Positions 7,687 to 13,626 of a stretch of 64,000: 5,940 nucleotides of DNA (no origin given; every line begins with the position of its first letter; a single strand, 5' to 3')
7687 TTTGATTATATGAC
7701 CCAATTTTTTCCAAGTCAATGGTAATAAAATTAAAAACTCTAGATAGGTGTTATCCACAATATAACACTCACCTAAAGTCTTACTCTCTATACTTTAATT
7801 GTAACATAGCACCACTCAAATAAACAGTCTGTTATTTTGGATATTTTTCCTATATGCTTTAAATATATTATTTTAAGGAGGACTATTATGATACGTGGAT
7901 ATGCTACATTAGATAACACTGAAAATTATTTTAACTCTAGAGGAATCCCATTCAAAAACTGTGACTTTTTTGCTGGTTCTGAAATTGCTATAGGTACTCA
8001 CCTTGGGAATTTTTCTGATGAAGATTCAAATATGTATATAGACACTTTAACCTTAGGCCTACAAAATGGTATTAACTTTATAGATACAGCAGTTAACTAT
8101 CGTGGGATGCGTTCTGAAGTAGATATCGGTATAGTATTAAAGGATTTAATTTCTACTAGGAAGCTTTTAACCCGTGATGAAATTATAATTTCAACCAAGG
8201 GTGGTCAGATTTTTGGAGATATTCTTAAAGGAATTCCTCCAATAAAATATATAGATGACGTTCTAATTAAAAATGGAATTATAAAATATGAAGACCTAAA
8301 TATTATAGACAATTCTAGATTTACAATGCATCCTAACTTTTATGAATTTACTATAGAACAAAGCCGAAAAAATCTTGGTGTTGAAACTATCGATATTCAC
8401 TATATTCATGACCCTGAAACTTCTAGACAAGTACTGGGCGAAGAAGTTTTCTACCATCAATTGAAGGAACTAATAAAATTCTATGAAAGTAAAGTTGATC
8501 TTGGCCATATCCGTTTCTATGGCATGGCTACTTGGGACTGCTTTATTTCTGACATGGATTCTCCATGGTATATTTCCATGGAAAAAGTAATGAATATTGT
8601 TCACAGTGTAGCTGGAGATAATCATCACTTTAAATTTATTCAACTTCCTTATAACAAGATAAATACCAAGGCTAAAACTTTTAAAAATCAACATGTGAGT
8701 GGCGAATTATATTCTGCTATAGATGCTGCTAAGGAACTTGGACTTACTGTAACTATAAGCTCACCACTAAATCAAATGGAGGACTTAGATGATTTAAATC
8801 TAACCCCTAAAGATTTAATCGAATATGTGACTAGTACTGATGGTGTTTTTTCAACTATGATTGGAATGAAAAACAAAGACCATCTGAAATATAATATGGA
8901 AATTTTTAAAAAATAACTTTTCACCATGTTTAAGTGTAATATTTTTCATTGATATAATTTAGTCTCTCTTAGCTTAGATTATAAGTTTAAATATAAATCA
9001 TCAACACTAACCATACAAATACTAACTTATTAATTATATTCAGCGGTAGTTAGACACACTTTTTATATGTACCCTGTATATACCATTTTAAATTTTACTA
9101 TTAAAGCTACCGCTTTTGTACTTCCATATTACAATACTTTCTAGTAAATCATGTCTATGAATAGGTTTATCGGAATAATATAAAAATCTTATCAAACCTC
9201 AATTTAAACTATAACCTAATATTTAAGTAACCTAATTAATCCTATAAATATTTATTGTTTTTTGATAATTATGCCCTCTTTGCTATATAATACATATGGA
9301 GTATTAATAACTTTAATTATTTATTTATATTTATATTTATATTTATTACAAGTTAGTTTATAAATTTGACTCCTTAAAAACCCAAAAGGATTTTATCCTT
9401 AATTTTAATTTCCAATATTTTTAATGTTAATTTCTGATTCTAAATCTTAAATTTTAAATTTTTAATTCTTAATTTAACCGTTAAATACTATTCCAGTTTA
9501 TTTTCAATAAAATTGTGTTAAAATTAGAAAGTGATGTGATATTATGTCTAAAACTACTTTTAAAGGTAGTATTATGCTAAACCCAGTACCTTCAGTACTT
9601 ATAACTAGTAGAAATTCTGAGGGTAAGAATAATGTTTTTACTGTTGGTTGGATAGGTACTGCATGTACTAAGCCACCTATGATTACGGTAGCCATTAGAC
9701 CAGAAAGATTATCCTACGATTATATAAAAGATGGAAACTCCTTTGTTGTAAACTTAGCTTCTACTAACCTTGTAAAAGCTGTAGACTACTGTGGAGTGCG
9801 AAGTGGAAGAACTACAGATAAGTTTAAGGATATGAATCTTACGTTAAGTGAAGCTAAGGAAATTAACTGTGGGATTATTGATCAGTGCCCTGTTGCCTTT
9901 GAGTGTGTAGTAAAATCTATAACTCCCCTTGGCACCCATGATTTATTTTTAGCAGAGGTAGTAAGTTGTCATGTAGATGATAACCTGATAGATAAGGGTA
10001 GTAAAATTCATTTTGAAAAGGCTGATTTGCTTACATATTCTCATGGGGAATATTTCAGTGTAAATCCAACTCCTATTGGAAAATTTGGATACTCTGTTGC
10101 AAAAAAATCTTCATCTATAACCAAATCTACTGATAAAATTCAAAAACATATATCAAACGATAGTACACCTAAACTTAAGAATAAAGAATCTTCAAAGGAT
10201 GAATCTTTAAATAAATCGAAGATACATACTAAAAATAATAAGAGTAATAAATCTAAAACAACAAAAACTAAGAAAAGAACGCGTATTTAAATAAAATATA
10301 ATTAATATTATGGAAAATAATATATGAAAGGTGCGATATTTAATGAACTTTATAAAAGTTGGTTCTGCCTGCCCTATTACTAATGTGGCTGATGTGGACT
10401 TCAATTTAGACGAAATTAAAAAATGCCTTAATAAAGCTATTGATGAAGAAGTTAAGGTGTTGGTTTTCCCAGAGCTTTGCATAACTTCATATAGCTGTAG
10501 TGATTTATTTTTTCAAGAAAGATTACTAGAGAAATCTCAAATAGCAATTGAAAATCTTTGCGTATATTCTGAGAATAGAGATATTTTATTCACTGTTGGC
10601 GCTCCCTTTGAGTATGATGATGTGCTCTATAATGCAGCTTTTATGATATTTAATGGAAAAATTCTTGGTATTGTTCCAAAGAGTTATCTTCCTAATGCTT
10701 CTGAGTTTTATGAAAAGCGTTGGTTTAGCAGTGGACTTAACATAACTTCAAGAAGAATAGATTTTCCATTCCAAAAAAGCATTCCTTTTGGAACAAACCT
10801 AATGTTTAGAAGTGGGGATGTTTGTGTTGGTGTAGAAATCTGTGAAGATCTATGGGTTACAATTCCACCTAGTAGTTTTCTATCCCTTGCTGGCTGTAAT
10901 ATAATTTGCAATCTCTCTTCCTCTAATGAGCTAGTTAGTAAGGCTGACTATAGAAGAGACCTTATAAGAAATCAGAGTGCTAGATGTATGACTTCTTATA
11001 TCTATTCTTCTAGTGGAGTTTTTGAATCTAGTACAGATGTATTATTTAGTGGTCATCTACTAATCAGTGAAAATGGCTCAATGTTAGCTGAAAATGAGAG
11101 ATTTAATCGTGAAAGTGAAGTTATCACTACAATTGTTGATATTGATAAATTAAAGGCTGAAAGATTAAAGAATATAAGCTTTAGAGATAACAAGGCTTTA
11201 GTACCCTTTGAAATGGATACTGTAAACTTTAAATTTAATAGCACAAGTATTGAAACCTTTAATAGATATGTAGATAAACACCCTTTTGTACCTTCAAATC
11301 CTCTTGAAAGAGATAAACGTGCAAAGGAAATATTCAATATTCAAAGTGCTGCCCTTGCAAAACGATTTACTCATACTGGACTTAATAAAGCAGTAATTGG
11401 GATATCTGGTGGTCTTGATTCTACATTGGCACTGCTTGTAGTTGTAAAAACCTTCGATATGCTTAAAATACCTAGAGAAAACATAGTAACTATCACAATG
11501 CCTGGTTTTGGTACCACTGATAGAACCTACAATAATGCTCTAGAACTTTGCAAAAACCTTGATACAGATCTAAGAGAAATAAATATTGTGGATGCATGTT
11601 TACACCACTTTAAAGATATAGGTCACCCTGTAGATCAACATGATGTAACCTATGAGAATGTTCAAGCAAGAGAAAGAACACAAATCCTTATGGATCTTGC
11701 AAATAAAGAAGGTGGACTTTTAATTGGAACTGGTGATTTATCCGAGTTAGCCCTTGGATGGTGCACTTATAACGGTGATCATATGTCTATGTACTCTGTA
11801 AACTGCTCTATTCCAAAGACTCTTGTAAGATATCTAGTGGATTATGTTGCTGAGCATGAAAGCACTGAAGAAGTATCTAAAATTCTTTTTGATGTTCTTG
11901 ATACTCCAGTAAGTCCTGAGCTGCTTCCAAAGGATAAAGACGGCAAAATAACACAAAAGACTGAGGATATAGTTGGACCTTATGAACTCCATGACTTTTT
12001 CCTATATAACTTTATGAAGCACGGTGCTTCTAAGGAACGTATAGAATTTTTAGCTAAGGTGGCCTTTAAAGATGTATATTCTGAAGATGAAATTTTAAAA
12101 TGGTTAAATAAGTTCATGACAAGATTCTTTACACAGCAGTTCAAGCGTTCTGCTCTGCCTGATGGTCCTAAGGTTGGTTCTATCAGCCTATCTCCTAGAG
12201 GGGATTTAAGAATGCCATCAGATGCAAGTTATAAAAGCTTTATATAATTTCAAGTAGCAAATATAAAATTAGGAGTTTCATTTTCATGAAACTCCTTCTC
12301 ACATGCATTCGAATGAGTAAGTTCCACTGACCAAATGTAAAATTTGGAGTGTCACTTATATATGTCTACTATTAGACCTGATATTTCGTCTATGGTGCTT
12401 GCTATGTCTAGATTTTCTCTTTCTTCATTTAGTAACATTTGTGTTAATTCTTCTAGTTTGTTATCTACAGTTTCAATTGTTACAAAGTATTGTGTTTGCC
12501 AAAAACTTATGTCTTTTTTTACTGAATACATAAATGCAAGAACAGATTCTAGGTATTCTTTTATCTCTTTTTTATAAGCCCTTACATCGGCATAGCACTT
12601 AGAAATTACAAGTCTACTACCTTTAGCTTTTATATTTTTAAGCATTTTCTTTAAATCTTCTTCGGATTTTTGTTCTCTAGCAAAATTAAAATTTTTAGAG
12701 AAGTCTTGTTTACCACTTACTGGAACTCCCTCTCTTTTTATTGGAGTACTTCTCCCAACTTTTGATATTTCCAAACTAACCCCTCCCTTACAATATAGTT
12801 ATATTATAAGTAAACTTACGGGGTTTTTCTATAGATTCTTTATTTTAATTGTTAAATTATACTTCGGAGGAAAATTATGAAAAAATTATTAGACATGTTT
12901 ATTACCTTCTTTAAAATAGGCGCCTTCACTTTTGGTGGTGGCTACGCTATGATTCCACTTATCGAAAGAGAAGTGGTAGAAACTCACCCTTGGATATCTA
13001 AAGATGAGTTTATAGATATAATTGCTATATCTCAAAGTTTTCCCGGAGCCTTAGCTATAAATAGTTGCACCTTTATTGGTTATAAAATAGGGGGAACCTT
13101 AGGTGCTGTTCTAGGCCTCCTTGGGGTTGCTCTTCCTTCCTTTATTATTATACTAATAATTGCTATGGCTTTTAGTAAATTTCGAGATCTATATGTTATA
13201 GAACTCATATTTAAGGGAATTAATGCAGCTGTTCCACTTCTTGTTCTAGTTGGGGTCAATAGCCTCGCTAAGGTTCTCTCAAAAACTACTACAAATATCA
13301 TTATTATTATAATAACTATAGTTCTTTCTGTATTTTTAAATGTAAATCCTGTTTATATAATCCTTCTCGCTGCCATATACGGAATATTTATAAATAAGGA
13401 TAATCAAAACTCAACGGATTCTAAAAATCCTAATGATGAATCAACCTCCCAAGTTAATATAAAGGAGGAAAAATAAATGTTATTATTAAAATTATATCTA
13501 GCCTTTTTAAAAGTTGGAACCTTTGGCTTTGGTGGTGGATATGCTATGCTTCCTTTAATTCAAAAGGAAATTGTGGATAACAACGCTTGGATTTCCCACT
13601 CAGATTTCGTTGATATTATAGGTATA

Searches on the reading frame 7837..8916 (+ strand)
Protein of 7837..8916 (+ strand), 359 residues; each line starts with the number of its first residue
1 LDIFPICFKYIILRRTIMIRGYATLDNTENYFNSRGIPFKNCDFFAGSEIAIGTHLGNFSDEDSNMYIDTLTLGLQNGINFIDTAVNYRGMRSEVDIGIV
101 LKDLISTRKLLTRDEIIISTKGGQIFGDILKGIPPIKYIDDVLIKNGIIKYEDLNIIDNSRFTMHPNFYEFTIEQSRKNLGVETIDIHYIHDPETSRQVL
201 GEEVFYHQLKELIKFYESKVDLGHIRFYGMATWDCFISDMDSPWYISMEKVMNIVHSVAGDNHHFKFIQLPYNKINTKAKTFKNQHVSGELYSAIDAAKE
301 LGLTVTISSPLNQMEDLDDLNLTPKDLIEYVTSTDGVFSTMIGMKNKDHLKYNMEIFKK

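Call 61: search_protein_families(library=pfam, proteins=[window:7837-8916:+], max_evalue=0.00001)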
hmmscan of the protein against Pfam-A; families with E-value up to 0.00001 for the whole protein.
window:7837-8916:+ (359 aa): 1 family
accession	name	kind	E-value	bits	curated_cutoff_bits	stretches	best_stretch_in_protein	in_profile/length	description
PF00248.27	Aldo_ket_red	-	1.2e-18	67.7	24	1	59-357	16-274/291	Aldo/keto reductase family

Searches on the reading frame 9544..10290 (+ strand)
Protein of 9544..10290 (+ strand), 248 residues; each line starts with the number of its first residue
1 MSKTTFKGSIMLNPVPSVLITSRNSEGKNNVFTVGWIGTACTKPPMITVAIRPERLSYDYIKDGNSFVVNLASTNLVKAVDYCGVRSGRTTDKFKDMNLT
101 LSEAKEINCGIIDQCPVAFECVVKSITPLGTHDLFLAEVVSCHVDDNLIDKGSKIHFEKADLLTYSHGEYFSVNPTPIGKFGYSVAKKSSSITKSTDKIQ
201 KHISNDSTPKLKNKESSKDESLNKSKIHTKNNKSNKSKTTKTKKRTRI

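Call 61: search_protein_families(library=pfam, proteins=[window:9544-10290:+], max_evalue=0.00001)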
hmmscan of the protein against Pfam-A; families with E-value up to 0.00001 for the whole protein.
window:9544-10290:+ (248 aa): 1 family
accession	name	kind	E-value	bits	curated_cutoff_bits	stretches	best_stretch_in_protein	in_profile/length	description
PF01613.24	Flavin_Reduct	-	4.2e-31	108.6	27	1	14-172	5-151/153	Flavin reductase like domain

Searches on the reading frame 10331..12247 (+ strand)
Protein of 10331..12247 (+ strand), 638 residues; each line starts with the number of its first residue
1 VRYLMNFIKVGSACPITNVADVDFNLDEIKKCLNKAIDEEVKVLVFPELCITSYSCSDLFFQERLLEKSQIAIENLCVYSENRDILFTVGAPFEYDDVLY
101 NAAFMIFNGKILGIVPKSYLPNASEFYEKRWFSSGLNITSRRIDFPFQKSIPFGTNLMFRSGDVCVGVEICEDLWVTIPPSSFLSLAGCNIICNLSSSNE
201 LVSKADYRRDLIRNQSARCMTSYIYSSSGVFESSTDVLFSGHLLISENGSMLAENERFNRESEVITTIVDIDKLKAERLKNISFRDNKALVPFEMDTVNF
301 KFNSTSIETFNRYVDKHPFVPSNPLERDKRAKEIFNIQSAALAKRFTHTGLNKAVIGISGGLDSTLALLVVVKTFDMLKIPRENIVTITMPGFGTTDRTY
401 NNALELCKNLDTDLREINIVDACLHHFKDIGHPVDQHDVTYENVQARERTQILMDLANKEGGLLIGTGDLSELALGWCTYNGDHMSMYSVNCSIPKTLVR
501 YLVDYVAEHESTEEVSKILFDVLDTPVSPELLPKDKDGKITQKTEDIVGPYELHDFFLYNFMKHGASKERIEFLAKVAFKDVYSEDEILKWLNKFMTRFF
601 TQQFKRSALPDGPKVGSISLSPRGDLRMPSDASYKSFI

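Call 61: search_protein_families(library=pfam, proteins=[window:10331-12247:+], max_evalue=0.00001)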
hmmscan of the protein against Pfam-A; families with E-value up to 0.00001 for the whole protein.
window:10331-12247:+ (638 aa): 2 families
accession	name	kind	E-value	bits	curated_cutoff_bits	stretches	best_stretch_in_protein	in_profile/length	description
PF02540.23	NAD_synthase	-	2.7e-28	99.2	21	1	340-559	7-203/242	NAD synthase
PF00795.27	CN_hydrolase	-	5.2e-19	69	23.2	1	19-272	11-247/256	Carbon-nitrogen hydrolase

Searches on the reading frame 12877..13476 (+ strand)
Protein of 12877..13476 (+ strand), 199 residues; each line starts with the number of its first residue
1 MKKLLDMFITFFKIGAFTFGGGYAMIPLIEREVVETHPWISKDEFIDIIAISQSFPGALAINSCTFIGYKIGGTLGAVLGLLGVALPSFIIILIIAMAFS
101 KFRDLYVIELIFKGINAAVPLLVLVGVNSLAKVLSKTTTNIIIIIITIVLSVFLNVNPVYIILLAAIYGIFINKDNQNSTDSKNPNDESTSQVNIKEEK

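Call 61: search_protein_families(library=pfam, proteins=[window:12877-13476:+], max_evalue=0.00001)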
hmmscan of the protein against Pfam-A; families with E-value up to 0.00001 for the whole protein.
window:12877-13476:+ (199 aa): 1 family
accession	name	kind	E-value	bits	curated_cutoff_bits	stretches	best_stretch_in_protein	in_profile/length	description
PF02417.20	Chromate_transp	-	1.3e-50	172.1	28.6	1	5-170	1-166/166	Chromate transporter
